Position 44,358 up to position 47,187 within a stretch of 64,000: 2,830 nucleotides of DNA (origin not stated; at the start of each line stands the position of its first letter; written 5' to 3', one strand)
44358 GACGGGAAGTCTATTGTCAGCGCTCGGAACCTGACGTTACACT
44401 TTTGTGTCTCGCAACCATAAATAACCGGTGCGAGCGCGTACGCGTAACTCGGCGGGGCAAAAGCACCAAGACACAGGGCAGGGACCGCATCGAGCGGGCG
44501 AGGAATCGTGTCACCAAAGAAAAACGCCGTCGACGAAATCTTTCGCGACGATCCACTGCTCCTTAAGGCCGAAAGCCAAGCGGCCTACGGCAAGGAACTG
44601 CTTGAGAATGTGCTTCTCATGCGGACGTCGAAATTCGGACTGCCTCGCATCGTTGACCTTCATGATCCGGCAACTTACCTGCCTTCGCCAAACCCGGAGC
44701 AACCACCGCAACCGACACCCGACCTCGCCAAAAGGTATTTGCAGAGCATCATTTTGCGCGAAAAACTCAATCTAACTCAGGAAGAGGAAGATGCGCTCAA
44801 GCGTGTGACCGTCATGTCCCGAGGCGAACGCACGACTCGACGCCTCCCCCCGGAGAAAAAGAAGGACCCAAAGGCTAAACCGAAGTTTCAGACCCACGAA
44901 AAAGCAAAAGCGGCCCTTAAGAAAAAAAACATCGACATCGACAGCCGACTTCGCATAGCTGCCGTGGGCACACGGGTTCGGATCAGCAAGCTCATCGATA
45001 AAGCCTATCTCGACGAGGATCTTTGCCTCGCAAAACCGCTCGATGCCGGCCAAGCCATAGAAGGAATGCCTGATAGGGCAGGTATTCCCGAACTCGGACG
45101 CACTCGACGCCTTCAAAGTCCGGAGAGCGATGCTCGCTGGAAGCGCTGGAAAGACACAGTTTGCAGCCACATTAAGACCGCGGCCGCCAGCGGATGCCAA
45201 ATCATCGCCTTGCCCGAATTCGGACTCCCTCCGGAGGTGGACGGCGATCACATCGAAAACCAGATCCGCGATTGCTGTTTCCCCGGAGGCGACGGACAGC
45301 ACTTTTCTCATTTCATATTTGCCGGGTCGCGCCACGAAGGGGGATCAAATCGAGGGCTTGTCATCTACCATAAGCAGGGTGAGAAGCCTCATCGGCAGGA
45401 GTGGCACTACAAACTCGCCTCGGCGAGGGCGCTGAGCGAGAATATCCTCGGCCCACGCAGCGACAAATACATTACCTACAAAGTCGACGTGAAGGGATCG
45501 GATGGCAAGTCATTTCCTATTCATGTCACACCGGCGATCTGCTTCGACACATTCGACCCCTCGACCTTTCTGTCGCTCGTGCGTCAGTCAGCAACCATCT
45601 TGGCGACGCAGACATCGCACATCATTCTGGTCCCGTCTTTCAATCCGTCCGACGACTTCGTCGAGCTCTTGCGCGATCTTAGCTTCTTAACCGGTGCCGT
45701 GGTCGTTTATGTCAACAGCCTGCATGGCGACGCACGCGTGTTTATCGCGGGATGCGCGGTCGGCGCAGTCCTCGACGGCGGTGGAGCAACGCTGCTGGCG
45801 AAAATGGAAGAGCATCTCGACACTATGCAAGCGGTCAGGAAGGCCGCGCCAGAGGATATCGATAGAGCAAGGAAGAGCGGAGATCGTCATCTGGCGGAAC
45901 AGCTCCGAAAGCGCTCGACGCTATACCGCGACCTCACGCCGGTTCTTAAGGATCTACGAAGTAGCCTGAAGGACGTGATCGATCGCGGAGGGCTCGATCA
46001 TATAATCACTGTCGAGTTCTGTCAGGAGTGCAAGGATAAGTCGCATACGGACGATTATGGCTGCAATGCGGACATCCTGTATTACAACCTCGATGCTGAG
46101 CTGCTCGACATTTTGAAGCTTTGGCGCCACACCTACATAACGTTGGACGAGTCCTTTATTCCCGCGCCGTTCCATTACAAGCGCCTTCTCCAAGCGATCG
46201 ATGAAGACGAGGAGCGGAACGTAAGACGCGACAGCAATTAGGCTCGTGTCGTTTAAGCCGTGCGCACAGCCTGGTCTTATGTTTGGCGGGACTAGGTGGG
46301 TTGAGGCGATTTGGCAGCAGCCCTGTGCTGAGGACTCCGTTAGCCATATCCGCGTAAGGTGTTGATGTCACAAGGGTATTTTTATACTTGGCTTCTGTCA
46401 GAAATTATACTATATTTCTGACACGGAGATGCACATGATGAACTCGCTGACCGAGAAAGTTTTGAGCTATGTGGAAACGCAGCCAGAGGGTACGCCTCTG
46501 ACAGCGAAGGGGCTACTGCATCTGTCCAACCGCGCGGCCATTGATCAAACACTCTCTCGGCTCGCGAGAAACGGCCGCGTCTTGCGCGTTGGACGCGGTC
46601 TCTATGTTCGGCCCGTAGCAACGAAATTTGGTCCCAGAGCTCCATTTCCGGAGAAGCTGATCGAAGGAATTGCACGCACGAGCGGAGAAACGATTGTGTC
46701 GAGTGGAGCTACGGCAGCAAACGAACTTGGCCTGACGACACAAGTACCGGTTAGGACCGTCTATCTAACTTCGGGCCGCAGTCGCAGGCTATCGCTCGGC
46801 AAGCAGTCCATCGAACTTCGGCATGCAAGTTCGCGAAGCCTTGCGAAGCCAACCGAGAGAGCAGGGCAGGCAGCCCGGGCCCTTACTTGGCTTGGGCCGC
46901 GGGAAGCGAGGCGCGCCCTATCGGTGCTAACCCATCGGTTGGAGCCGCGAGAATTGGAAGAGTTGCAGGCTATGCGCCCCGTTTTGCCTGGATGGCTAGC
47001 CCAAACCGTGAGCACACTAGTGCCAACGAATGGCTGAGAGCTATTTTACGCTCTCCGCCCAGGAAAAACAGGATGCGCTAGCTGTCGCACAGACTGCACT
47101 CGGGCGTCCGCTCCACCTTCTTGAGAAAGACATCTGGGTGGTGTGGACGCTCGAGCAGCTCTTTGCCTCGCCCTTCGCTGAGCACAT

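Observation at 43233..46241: Unknown two-gene module: 372-aa orphan protein plus 577-aa nitrilase-fold protein at the head of the defence-like island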

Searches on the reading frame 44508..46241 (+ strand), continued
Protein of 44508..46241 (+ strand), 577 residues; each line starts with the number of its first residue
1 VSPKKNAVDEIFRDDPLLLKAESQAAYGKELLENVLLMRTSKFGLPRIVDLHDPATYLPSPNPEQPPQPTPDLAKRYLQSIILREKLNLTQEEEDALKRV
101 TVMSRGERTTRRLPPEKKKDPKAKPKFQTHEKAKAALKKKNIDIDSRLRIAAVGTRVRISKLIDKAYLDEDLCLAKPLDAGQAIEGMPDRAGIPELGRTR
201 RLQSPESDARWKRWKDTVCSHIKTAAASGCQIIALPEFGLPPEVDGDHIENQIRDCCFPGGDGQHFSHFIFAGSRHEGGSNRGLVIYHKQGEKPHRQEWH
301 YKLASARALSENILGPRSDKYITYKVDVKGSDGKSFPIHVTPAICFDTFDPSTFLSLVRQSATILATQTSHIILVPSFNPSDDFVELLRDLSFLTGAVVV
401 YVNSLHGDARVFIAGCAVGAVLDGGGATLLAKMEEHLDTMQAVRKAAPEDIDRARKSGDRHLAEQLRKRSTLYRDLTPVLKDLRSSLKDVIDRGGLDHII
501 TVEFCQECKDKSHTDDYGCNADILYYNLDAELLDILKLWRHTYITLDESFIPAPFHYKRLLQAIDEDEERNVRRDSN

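Call 87: find_homologous_proteins(query=A1, max_evalue=0.001)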
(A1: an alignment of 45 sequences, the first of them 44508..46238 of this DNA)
Query A1 (45 sequences) (577 aa, profile of the alignment): 46 proteins with E <= 0.001 among 8000 candidates.
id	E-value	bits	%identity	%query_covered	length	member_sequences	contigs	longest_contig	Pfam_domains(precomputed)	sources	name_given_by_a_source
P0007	1.9e-218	745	44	99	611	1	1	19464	-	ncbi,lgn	-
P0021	5.2e-217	740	40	98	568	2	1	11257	-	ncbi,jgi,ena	-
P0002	4.1e-216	737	51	95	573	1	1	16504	-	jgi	jgi:hypothetical protein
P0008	2.9e-215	734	44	99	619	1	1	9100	-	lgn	-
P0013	8.5e-212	723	44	98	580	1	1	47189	-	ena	-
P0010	6.1e-209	714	43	98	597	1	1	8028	-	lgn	-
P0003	1.2e-208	713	48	98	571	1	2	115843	-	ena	-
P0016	1.2e-208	713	41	98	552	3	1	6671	-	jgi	-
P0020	1.9e-208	712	40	99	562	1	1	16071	-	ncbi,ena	-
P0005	5.1e-204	697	45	96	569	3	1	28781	-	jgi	jgi:hypothetical protein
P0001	8.4e-204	697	56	99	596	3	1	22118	-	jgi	-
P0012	1.1e-203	696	44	98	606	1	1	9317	-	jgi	jgi:hypothetical protein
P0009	1.0e-201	690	44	96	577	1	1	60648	-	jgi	jgi:hypothetical protein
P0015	1.4e-201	689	42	98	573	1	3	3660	-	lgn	-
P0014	1.8e-201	689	44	97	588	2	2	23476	-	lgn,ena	-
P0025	1.9e-201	689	35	98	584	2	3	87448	-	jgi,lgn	jgi:hypothetical protein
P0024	2.3e-198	679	38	97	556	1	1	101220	-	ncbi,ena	-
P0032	3.3e-197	675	36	95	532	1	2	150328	-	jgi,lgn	jgi:predicted amidohydrolase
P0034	9.0e-195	667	38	98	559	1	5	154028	-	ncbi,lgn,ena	-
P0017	8.6e-193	660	40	97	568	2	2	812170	-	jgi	-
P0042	3.1e-191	655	36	94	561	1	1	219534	-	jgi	jgi:hypothetical protein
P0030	1.5e-179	616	37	98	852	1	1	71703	-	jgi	jgi:hypothetical protein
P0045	2.5e-138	480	31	95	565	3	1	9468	-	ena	-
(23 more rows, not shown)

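Call 96: search_dna_similar(query=window:44508-46238:+, collection=plasmids, mode=protein, max_evalue=0.00001, max_rows=30)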
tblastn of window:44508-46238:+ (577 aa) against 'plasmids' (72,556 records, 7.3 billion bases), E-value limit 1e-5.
No match.

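Call 97: search_dna_similar(query=window:44508-46238:+, collection=phages, mode=protein, max_evalue=0.00001, max_rows=10)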
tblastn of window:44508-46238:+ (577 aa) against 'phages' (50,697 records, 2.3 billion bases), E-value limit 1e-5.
No match.

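Call 98: search_protein_families(library=pfam, proteins=[L011:226-1527:+, L011:1574-3277:-, L011:3359-4252:-, L011:4488-6044:-, L011:6057-7805:-, L011:12248-13915:+, L011:14176-14640:+, L011:14594-15595:-, L011:16244-17344:-, L011:17395-18147:+], max_evalue=0.001)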
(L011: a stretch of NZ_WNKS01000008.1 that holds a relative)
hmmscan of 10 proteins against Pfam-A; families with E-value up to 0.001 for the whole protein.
L011:226-1527:+ (434 aa): 1 family
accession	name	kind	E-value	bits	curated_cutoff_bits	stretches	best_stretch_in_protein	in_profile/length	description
PF06850.17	PHB_depo_C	-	7.6e-90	300.3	27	1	232-433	1-202/203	PHB de-polymerase C-terminus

L011:1574-3277:- (567 aa): 4 families
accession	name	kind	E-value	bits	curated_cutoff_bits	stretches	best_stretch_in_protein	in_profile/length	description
PF17201.10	Cache_3-Cache_2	-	8.7e-39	134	27.7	1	37-210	29-210/299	Cache 3/Cache 2 fusion domain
PF00015.26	MCPsignal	-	1.7e-31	109.8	34.6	1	371-530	7-166/172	Methyl-accepting chemotaxis protein (MCP) signalling domain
PF17202.10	sCache_3_3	-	2.6e-28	98.9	28.8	1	86-191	6-104/107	Single cache domain 3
PF17203.10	sCache_3_2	-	1e-11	45.5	28.4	1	80-186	34-130/140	Single cache domain 3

L011:3359-4252:- (297 aa): 1 family
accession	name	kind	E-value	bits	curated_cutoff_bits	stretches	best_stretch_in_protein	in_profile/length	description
PF00749.27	tRNA-synt_1c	-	7.4e-49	166.8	23.4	1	16-276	4-259/314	tRNA synthetases class I (E and Q), catalytic domain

L011:4488-6044:- (518 aa): 0 families

L011:6057-7805:- (582 aa): 0 families

L011:12248-13915:+ (556 aa): 2 families
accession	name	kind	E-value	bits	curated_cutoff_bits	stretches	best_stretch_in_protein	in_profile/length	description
PF01808.24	AICARFT_IMPCHas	-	2.7e-122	408.5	25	1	165-480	1-311/311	AICARFT/IMPCHase bienzyme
PF02142.27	MGS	-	1.7e-23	83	24.1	1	46-159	1-93/94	MGS-like domain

L011:14176-14640:+ (155 aa): 0 families

L011:14594-15595:- (333 aa): 1 family
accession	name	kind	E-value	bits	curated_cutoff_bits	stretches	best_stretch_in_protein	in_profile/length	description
PF00294.29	PfkB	-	1e-52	179.8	25.8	1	53-315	31-296/302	pfkB family carbohydrate kinase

L011:16244-17344:- (366 aa): 2 families
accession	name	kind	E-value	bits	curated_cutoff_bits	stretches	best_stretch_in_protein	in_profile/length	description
PF03562.22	MltA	-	5.2e-50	170.1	24.3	1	101-263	1-162/163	MltA specific insert domain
PF06725.17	3D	-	1.4e-22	80.1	23.8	1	286-362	1-71/72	3D domain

L011:17395-18147:+ (251 aa): 0 families

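Call 101: search_protein_families(library=padloc, proteins=[L011:4488-6044:-, L011:6057-7805:-, L038:1849-7059:-, L038:15242-20254:-, L038:13761-15242:-, L039:1536-2648:-, L039:11993-13135:+], max_evalue=0.00001)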
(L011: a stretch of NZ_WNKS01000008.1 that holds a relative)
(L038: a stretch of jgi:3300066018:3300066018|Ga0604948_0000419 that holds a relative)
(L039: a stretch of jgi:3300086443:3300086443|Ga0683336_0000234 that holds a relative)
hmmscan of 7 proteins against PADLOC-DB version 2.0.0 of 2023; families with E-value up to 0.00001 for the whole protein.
L011:4488-6044:- (518 aa): 0 families

L011:6057-7805:- (582 aa): 0 families

L038:1849-7059:- (1736 aa): 23 families
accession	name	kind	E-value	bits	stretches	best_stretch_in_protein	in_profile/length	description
PDLC00013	DruE1|DruE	-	3.3e-81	271.9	3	938-1365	1032-1431/1776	SNF2 family N-terminal domain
PDLC00037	DruE3|DruE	-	4.3e-78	261.5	2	77-280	98-315/2055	SNF2 family N-terminal domain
PDLC00014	DruE2|DruE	-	3e-69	231.8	3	933-1106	1149-1306/1928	SNF2 family N-terminal domain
PDLC00035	DruE3|DruE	-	1.3e-68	229.9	2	77-308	99-342/1460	SNF2 family N-terminal domain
PDLC00015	DruE2|DruE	-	1.8e-68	229.5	4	931-1109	1117-1280/1887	SNF2 family N-terminal domain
PDLC00051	DruE4|DruE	-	1e-58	197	3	942-1098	1080-1223/1829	SNF2 family N-terminal domain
PDLC00036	DruE3|DruE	-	2.6e-54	182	2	83-270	95-293/2023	SNF2 family N-terminal domain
PDLC02896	DpdJ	-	1.6e-23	80.4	2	175-263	326-413/1487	DpdJ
PDLC02503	BrxHI|BrxHII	-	1.5e-21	74.4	2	80-263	24-195/698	BrxHI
PDLC03960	SngC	-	1e-20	72.1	2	79-292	22-215/720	-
PDLC02501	BrxHI|BrxHII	-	2e-15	54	2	81-263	24-196/925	BrxHI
PDLC02569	DrmA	-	7.7e-15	51.7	1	983-1067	813-896/1095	DrmA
PDLC02570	DrmA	-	9.4e-15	52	1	1000-1104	582-685/851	DrmA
PDLC02893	DpdJ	-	5.3e-12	42.5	0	177-264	340-425/876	DpdJ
PDLC03928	PsyrT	-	9.3e-12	42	0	1000-1068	292-360/689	-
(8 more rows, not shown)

L038:15242-20254:- (1670 aa): 17 families
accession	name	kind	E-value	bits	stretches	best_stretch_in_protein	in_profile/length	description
PDLC03921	MkoA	-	0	1548.4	1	1-1644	2-1603/1607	-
PDLC03920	MkoA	-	2.5e-113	378.4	2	984-1610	541-1075/1112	-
PDLC03924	MkoC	-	1e-28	98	2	1480-1610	825-943/1136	-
PDLC02512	PglW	-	2.6e-16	56.8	1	10-363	14-350/1403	PglW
PDLC04046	PD-T4-6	-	1.7e-12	45.2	1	587-657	94-162/427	-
PDLC04058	PD-T4-6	-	1.1e-10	39.2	1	588-657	94-160/460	-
PDLC04049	PD-T4-6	-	1.7e-10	38.3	1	584-661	89-165/442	-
PDLC04063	PD-T4-6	-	2e-10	38.1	1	588-657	98-165/564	-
PDLC04059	PD-T4-6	-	2.9e-10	37.8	1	584-657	86-155/433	-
PDLC04053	PD-T4-6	-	2.1e-08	32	1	569-657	69-155/311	-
PDLC04042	PD-T4-6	-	2.3e-08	32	0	566-657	66-153/292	-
PDLC04056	PD-T4-6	-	2.4e-07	28.2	0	613-657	109-150/415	-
PDLC04047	PD-T4-6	-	5.7e-07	26.9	0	588-648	90-148/327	-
PDLC04138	mad6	-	6e-07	26.7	0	582-657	125-197/659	mads_6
PDLC04044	PD-T4-6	-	8.2e-07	26.5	1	586-657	115-183/372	-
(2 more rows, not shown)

L038:13761-15242:- (493 aa): 1 family
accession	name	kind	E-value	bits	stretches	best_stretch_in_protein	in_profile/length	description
PDLC03923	MkoB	-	2.2e-98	328.1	1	19-473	5-441/454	-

L039:1536-2648:- (370 aa): 1 family
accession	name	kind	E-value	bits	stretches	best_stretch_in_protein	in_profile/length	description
PDLC03657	mREase_IV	-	1.3e-08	32.6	1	155-277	146-275/317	Type IV methyl-directed restriction enzyme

L039:11993-13135:+ (381 aa): 0 families

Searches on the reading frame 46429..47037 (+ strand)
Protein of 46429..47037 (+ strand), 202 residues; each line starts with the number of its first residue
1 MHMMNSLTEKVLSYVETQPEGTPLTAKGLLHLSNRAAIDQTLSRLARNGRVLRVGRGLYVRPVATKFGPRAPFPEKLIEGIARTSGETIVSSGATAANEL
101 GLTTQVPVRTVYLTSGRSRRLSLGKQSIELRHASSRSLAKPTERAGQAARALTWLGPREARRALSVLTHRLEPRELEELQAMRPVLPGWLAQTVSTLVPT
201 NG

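Call 3: search_protein_families(library=pfam, proteins=[window:46429-47037:+], max_evalue=1)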
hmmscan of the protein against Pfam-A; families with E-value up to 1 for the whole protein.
window:46429-47037:+ (202 aa): 3 families
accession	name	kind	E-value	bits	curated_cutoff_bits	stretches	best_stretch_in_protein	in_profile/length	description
PF19570.5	DUF6088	-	1.1e-23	84.2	25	1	12-157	3-149/172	Family of unknown function (DUF6088)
PF13338.12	AbiEi_4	-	2.8e-05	24.5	25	1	40-62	27-49/49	Transcriptional regulator, AbiEi antitoxin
PF17194.10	AbiEi_3_N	-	0.021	15.3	26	1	10-101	4-86/93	Transcriptional regulator, AbiEi antitoxin N-terminal domain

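Call 4: search_protein_families(library=padloc, proteins=[window:46429-47037:+], max_evalue=1)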
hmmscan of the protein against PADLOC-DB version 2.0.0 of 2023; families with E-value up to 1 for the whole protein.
window:46429-47037:+ (202 aa): 23 families
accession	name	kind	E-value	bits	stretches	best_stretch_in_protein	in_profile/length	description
PDLC02226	AbiEi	-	1.4e-59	199.4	1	6-197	2-193/202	AbiEi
PDLC02233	AbiEi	-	6.2e-32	108.9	1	5-198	2-205/214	AbiEi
PDLC02264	AbiEi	-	4e-24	83.7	1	7-134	3-131/205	AbiEi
PDLC02246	AbiEi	-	1.2e-12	45.9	1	36-119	36-117/230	AbiEi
PDLC02250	AbiEi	-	1.5e-11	42.5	1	16-113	11-104/197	AbiEi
PDLC02229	AbiEi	-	6.1e-11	41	1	10-130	6-129/131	AbiEi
PDLC02247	AbiEi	-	7.6e-11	40.3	1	35-131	43-137/215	AbiEi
PDLC02234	AbiEi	-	8.5e-10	36.7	1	36-134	27-124/191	AbiEi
PDLC02251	AbiEi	-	2.4e-09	35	1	8-110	4-108/230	AbiEi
PDLC02236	AbiEi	-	3.2e-09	34.8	1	23-133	15-132/207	AbiEi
PDLC02232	AbiEi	-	5.1e-08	31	1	33-162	32-157/177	AbiEi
PDLC02258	AbiEi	-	4.3e-07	28.3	2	35-120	94-183/196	AbiEi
PDLC02228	AbiEi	-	9.7e-06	23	1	39-134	53-138/216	AbiEi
PDLC02225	AbiEi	-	1.4e-05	22.9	1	39-134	32-114/198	AbiEi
PDLC02283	AbiEi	-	2.1e-05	22.3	1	25-122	15-107/201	AbiEi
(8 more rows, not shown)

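Call 5: search_protein_families(library=ncbifam, proteins=[window:46429-47037:+], max_evalue=1)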
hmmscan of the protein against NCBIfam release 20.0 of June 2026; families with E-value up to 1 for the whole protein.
window:46429-47037:+ (202 aa): 2 families
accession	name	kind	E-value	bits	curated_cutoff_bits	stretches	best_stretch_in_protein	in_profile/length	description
NF047376.1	TAA_AbiEi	equivalog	2.5e-07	30.6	150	1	29-135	29-132/172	type IV toxin-antitoxin system AbiEi family antitoxin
NF035951.1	rSAM_RumMC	equivalog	0.39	9.3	720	1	8-61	347-400/510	RumMC family radical SAM sactipeptide maturase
